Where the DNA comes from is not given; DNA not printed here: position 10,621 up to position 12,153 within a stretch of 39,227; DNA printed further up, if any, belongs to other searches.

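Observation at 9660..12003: Bacterial NOS apparently co-transcribed with a Cys/His-rich beta-propeller-like protein and downstream of flotillin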

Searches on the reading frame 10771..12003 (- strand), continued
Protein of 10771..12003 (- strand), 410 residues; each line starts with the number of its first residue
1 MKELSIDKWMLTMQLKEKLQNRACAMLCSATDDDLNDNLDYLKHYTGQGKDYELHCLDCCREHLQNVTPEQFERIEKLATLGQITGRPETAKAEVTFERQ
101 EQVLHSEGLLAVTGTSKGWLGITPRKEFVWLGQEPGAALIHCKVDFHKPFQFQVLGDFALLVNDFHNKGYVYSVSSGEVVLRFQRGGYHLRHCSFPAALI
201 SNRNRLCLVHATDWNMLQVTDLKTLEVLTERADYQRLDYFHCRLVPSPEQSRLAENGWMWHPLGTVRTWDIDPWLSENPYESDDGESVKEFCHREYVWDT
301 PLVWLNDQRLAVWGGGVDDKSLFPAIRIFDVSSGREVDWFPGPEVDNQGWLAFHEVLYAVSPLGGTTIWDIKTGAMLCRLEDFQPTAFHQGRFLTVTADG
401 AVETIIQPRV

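Call 22: search_solved_structures(query=A2, max_evalue=10, show_alignments=2)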
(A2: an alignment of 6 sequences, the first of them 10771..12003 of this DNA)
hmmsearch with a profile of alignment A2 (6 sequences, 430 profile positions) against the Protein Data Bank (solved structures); distinct sequences matched with E-value up to 10: 229 (the best 60 are shown).
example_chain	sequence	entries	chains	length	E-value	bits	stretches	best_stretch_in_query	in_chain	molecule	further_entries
6y7o_A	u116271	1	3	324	4.2e-28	101.7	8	343-397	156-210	Tako8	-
6g6m_A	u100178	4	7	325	1e-27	100.4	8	343-397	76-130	Tako8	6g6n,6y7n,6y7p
5v4b_B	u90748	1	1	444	9.7e-11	44.5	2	344-397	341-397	F-box/WD repeat-containing protein 7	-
2ovp_B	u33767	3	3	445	9.9e-11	44.5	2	344-397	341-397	F-box/WD repeat protein 7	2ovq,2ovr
7t1y_B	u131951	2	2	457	1.2e-10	44.3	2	344-397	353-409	F-box/WD repeat-containing protein 7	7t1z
6g6o_A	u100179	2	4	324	3.8e-10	42.6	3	344-399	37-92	Ika8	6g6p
9mzg_B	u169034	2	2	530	1.8e-05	27.2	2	346-423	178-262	Guanine nucleotide-binding protein G(I)/G(S)/G(T) subunit beta-1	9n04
7dco_T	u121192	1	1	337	2.3e-05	26.8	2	344-394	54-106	HLJ1_G0054350.mRNA.1.CDS.1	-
5yzv_A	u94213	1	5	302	2.9e-05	26.5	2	344-397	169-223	Probable serine/threonine-protein kinase PkwA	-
9esh_K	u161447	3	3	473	5e-05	25.7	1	344-421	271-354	Pre-mRNA-splicing factor prp5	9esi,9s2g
5lj3_J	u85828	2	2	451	5.1e-05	25.7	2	344-394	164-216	PRP46 | Pre-mRNA-splicing factor PRP46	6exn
5gm6_O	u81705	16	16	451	5.2e-05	25.7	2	344-394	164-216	Pre-mRNA-splicing factor PRP46 | BJ4_G0054360.mRNA.1.CDS.1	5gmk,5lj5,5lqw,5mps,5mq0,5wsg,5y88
3jb9_K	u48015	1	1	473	5.5e-05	25.6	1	344-421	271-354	Pre-mRNA-splicing factor prp5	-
5nnz_B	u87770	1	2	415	0.00019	23.8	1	345-397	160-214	Dynein assembly factor with WDR repeat domains 1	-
6qdv_J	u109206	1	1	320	0.00023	23.5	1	344-397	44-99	Pleiotropic regulator 1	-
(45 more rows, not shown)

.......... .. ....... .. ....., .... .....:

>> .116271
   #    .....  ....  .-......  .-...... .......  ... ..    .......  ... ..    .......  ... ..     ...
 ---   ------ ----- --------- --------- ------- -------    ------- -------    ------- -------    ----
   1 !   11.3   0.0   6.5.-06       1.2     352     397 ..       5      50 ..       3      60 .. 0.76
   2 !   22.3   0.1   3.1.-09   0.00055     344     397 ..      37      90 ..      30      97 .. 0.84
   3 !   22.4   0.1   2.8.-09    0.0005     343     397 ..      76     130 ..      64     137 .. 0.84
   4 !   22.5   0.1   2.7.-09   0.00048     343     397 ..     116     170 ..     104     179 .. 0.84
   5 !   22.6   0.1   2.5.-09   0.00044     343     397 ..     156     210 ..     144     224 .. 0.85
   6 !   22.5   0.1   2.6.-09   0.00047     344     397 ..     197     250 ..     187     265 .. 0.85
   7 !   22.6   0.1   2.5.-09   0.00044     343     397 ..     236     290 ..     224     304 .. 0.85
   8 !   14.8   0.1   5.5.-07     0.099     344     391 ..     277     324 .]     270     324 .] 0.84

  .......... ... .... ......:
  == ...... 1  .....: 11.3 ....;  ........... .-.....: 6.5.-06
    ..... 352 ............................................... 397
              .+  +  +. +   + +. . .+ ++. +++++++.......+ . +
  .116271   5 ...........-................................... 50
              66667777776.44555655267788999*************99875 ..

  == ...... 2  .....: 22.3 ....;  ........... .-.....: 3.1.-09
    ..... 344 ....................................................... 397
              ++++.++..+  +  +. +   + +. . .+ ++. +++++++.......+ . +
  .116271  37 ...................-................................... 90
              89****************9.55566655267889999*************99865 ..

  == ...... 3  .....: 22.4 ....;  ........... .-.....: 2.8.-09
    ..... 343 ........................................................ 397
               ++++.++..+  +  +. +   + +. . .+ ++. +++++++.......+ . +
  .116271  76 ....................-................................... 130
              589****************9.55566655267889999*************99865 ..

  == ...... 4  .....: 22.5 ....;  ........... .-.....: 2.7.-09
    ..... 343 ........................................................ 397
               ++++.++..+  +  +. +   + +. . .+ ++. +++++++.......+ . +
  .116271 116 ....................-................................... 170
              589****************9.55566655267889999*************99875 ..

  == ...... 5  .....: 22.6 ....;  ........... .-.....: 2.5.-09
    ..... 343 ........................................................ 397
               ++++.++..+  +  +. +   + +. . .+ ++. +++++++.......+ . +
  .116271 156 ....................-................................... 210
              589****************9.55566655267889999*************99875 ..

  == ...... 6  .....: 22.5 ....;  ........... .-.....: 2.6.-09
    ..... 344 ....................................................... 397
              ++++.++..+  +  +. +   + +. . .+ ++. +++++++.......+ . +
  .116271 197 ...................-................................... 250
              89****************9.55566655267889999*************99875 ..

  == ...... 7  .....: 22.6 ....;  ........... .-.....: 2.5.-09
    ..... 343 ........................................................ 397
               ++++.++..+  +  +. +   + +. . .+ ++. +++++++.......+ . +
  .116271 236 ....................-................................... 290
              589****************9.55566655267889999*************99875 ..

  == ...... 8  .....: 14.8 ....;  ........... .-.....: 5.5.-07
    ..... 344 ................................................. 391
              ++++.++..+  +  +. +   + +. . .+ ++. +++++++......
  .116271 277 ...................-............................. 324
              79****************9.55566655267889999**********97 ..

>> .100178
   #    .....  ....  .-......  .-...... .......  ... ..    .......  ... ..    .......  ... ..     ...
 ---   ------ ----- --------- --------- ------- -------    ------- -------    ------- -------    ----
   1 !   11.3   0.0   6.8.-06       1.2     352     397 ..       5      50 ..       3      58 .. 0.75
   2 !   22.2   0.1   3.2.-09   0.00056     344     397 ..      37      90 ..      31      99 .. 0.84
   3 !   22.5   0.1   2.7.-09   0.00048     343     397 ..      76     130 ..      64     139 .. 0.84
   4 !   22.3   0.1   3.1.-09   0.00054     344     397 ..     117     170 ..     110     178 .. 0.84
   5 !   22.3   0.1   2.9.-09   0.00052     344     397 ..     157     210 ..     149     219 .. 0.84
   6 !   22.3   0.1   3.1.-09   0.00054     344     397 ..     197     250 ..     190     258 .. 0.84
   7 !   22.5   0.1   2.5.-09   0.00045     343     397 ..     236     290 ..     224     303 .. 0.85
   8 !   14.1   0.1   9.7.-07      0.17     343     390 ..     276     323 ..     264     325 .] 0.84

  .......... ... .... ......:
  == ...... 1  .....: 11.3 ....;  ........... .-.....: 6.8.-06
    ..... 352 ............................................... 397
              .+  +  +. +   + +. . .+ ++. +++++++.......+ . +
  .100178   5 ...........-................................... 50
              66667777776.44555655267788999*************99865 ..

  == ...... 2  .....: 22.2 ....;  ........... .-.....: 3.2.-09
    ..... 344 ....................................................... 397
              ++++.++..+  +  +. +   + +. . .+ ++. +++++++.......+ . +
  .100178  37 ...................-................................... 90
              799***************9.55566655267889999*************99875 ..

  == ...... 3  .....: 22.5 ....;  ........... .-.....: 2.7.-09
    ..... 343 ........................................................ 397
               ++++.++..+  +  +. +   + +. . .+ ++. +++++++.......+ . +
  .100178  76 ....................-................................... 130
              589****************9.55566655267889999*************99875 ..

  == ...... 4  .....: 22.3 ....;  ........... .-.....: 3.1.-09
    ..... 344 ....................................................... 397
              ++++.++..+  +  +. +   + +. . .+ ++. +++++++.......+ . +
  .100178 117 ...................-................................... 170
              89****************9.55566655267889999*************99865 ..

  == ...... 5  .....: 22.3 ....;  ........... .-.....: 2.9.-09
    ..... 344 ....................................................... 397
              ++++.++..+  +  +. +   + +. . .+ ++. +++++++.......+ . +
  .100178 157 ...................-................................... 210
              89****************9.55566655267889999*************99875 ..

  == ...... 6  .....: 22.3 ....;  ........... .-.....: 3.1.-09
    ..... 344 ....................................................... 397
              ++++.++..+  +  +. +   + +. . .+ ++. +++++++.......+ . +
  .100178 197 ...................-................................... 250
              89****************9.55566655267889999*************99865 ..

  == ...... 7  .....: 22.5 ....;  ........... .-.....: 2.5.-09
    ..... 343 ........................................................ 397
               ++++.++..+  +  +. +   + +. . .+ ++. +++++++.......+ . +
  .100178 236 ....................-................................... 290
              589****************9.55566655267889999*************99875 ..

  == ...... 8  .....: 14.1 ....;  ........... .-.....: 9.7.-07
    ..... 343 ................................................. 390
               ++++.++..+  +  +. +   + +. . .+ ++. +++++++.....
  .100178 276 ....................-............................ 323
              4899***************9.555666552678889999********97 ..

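Call 24: search_protein_representatives(alignment_id=A1)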
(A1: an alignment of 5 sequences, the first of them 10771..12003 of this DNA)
Query: 5 sequences, 428 profile positions. Proteins with E-value up to 0.001 (for the whole library): 8321; up to 1e-10: 1433; up to 1e-30: 446. The best 150 are listed.
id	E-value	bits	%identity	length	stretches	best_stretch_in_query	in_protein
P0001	1.2e-164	564.8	-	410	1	3-420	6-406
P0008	5.5e-139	480.3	-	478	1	26-420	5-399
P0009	6.3e-136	470.2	-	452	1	12-424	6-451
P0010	1.6e-134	465.6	-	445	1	12-421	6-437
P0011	1.6e-134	465.5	-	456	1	9-419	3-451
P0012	1.8e-132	458.8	-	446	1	10-425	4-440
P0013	7.9e-132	456.7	-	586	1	8-419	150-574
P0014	3.7e-131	454.5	-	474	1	7-423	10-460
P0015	4.1e-131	454.4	-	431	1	9-418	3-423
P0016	7.2e-130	450.3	-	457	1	7-422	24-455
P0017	1.5e-128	445.9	-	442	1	10-419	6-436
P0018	4.3e-128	444.4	-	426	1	17-420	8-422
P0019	6.4e-127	440.5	-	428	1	19-421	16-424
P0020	2.1e-126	438.8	-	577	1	5-419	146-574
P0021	7.8e-126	437.0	-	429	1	12-420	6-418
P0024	2.8e-123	428.6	-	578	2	79-411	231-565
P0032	7.1e-120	417.3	-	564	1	8-419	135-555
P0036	1.6e-118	412.9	-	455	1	9-419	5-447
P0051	1.1e-113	396.9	-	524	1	6-421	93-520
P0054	4.6e-113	394.9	-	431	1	17-420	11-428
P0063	1.0e-110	387.2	-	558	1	5-421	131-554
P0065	1.0e-109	383.9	-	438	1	18-418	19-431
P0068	3.4e-108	378.9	-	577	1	6-417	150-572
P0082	5.7e-105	368.2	-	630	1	12-418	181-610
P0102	9.2e-96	337.9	-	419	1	11-418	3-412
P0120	2.6e-90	319.9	-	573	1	5-409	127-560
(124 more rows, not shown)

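Call 25: search_protein_families(library=pfam, proteins=[P0013, P0020, P0024, P0032, P0063, P0068, P0082, P0120, P0051, P0008], max_evalue=0.01)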
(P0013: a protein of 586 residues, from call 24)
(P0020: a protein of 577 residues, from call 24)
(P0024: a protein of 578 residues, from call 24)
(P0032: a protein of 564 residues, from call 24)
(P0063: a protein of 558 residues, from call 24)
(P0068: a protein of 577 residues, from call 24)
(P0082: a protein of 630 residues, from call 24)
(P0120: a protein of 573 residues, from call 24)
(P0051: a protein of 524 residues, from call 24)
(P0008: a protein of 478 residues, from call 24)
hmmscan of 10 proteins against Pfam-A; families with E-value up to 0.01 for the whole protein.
P0013 (586 aa): 2 families
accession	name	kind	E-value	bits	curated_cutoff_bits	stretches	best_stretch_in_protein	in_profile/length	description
PF08719.17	NADAR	-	1e-21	78.3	35.1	1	23-142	29-162/163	NADAR domain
PF13360.13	PQQ_2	-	0.0094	16.1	27.6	0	503-576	150-222/233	Outer membrane protein assembly factor BamB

P0020 (577 aa): 1 family
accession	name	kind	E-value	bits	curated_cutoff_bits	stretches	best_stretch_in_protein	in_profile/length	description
PF08719.17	NADAR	-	1.1e-25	91.2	35.1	1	4-141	1-162/163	NADAR domain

P0024 (578 aa): 1 family
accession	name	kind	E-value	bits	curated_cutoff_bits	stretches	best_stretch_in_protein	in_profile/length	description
PF13360.13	PQQ_2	-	0.0029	17.7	27.6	0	272-358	121-210/233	Outer membrane protein assembly factor BamB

P0032 (564 aa): 1 family
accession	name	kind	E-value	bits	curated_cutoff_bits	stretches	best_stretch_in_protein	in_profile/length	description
PF08719.17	NADAR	-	4.3e-08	34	35.1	1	25-112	31-121/163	NADAR domain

P0063 (558 aa): 0 families

P0068 (577 aa): 2 families
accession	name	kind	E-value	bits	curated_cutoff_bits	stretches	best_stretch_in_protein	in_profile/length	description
PF08719.17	NADAR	-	7.1e-09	36.6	35.1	1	26-143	31-161/163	NADAR domain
PF13360.13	PQQ_2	-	0.0061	16.7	27.6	0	311-391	162-229/233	Outer membrane protein assembly factor BamB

P0082 (630 aa): 0 families

P0120 (573 aa): 0 families

P0051 (524 aa): 1 family
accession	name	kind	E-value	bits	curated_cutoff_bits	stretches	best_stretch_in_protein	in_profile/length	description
PF08719.17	NADAR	-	8.9e-12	46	35.1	1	11-88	73-161/163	NADAR domain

P0008 (478 aa): 0 families

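Call 26: predict_structure(alignment_id=A2)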
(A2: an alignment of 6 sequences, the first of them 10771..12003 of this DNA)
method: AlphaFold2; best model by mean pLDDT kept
length: 410 residues; sequences in the alignment: 6
mean_pLDDT: 70.8   pTM: 0.73
mean pLDDT of the five models: 70.8, 70.6, 70.1, 68.9, 64.6
residues with pLDDT >= 90: 41; 70-90: 178; 50-70: 150; < 50: 41
segments of 3 or more residues with pLDDT < 50: 1-23, 260-262, 295-297, 316-321
pLDDT, mean of each block of 10 residues (from residue 1): 37 38 53 53 63 65 62 67 56 72 79 83 81 63 66 86 74 82 70 74 87 73 84 53 81 71 67 67 60 54 89 56 70 79 66 91 85 84 90 87 85
secondary structure, 60 per line:
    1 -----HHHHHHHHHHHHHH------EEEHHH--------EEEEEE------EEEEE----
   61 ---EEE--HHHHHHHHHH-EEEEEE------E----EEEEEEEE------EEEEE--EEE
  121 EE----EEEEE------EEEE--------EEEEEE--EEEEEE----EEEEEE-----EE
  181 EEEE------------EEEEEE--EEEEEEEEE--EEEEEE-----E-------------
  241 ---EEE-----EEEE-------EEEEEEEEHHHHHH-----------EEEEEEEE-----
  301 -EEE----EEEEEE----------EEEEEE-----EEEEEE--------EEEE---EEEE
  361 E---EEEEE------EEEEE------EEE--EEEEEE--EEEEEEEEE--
elements in order: H6-19 E26-28 E40-45 E52-56 E64-66 H69-78 E80-85 E97-104 E111-115 E118-122 E127-131 E138-141 E150-155 E158-163 E168-173 E179-184 E197-202 E205-213 E216-221 E244-246 E252-255 E263-270 H271-276 E288-295 E302-304 E309-314 E325-330 E336-341 E350-353 E357-361 E365-369 E376-380 E387-389 E392-397 E400-408

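Call 33: find_related_loci(query=A4, collection=genome_contigs, flank=10000)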
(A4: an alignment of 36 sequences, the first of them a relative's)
Query A4 (452 aa) in genome_contigs; peptide patterns used: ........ (x = any residue, [..] = any of these).
137 stretches matched a pattern; 108 encode a relative of the query (tblastn E <= 1e-3); the best 80 are kept; 80 distinct loci.
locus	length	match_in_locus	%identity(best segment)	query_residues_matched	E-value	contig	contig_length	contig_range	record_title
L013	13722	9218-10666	42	6-452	2e-127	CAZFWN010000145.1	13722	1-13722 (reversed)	MAG TPA_asm: uncultured Ktedonobacterales bacterium isolate SRP272529_co1_230 genome assembly, contig: NODE_7876_length_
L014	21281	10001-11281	44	6-449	2e-122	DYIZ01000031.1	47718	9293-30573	MAG TPA_asm: Candidatus Aquidulcis sp. isolate FI88_58_10 Afr_mines_FI88_313_length_47718_cov_4_031156, whole genome sho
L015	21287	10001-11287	44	1-449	3e-120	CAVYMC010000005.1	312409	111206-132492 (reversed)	MAG: uncultured Chloroflexia bacterium isolate MFD01299.bin.2.120 genome assembly, contig: contig_12667, whole genome sh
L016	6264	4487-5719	44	6-437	2e-119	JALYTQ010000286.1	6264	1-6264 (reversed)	MAG: Chloroflexota bacterium isolate LIV bin34 SD1462_NODE_3299_length_6264_cov_1.518006, whole genome shotgun sequence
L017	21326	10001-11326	42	1-450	8e-113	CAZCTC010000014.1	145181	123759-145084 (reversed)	MAG TPA_asm: uncultured Anaerolineales bacterium isolate binchicken_co20_433 genome assembly, contig: NODE_280_length_14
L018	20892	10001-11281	44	1-449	8e-111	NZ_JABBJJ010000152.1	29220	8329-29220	Pyxidicoccus fallax strain DSM 14698 NODE_152_length_29220_cov_31.5048, whole genome shotgun sequence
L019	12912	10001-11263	43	6-450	7e-109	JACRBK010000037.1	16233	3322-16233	MAG: Chloroflexi bacterium isolate NC_groundwater_1618_Pr3_B-0.1um_56_17 SR-2_scaffold_141_78803, whole genome shotgun s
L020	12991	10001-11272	42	15-448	1e-107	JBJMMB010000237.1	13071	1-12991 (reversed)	MAG: Chloroflexia bacterium isolate H1_18_all_fractions_metab_maxb_101_63_9 k255_3609382, whole genome shotgun sequence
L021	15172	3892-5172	42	16-448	4e-107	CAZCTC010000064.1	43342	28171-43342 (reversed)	MAG TPA_asm: uncultured Anaerolineales bacterium isolate binchicken_co20_433 genome assembly, contig: NODE_1973_length_4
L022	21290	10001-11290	42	1-452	2e-103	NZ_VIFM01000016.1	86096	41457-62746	Myxococcus llanfairpwllgwyngyllgogerychwyrndrobwllllantysiliogogogochensis strain AM401 NODE_16_length_86096_cov_36.4042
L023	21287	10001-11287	41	1-452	4e-103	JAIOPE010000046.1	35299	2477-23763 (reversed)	MAG: Planctomycetota bacterium isolate LakeFargette_0920_ALND_MAG_70_12 LacPavin_0920_ALND_scaffold_42820, whole genome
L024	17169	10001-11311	43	1-448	5e-102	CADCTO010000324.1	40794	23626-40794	uncultured Armatimonadetes bacterium isolate AVDCRST_MAG63 genome assembly, contig: NODE3, whole genome shotgun sequence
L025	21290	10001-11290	42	1-452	8e-102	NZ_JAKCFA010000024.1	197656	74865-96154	Myxococcus qinghaiensis strain QH3KD-4-1 gnl_ICJDIIDJ_24, whole genome shotgun sequence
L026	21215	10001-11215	39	5-437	2e-100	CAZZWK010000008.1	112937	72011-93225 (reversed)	MAG: uncultured Dictyobacter sp. isolate Brown_AE.bin.11 genome assembly, contig: NODE_21_length_112937_cov_15.313239, w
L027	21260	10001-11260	38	15-449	5e-99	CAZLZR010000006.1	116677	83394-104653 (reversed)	MAG TPA_asm: uncultured Acetivibrio sp. isolate binchicken_co152_19 genome assembly, contig: NODE_178_length_116677_cov_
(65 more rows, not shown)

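Call 44: predict_structure(alignment_id=A3)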
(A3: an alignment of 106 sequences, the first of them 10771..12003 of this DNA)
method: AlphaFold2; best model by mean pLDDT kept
length: 410 residues; sequences in the alignment: 106
mean_pLDDT: 92.8   pTM: 0.90
mean pLDDT of the five models: 92.8, 92.2, 92.1, 91.8, 90.8
residues with pLDDT >= 90: 344; 70-90: 50; 50-70: 15; < 50: 1
segments of 3 or more residues with pLDDT < 50: none
pLDDT, mean of each block of 10 residues (from residue 1): 68 66 96 94 96 92 90 96 95 94 91 94 93 76 88 97 97 95 95 96 98 95 98 82 98 96 96 97 97 97 98 96 97 98 89 97 95 97 96 93 87
secondary structure, 60 per line:
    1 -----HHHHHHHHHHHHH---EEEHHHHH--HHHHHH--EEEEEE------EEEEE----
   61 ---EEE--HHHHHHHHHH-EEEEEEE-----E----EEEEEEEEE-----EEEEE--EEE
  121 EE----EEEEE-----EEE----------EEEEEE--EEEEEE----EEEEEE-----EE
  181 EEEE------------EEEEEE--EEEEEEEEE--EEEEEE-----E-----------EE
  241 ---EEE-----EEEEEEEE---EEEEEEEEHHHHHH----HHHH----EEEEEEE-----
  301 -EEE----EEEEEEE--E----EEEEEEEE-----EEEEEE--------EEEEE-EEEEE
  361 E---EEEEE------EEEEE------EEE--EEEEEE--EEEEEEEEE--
elements in order: H6-18 E22-24 H25-29 H32-37 E40-45 E52-56 E64-66 H69-78 E80-86 E97-105 E111-115 E118-122 E127-131 E137-139 E150-155 E158-163 E168-173 E179-184 E197-202 E205-213 E216-221 E244-246 E252-259 E263-270 H271-276 H281-284 E289-295 E302-304 E309-315 E323-330 E336-341 E350-354 E356-361 E365-369 E376-380 E387-389 E392-397 E400-408
